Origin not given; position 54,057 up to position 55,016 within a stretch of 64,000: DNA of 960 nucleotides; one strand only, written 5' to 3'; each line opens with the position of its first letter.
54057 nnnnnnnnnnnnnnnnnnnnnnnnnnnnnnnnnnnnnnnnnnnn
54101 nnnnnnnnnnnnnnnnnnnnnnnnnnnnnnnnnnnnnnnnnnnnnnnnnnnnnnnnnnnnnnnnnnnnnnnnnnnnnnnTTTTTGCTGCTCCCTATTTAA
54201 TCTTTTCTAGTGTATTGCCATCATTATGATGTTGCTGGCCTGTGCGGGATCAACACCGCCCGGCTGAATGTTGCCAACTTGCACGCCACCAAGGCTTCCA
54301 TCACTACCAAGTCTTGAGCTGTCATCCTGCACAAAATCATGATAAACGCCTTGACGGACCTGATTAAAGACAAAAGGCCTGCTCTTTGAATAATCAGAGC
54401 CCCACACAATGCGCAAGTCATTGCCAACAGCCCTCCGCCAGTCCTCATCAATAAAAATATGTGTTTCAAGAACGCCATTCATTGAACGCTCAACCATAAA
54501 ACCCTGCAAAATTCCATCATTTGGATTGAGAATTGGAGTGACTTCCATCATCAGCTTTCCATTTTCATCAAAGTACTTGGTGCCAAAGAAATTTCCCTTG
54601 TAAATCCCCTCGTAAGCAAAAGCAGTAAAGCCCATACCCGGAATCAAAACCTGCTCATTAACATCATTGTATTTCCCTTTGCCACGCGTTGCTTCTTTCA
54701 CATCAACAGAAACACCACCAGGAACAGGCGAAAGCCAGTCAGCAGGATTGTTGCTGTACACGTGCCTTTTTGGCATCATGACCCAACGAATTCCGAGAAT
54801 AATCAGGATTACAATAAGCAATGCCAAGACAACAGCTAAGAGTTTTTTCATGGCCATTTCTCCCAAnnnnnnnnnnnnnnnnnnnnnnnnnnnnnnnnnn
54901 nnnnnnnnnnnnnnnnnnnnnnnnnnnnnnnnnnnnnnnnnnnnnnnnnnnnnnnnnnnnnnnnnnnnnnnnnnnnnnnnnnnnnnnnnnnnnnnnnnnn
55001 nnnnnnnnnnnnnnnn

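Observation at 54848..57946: ~1030-aa multi-pass membrane protein embedded in the pilin operon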

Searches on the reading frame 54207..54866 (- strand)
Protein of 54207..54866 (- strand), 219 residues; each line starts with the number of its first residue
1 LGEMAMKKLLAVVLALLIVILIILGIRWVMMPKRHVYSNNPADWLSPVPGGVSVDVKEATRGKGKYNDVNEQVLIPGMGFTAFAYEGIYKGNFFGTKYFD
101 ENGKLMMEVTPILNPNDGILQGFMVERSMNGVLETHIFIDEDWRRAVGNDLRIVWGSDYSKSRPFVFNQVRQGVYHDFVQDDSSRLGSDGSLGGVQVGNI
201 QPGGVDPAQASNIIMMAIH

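Call 4: search_protein_families(library=pfam, proteins=[window:54207-54866:-], max_evalue=1)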
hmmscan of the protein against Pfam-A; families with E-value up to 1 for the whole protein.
window:54207-54866:- (219 aa): 0 families

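Call 40: search_protein_families(library=ncbifam, proteins=[window:54207-54866:-], max_evalue=1)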
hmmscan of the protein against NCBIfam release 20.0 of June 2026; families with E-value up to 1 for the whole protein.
window:54207-54866:- (219 aa): 0 families
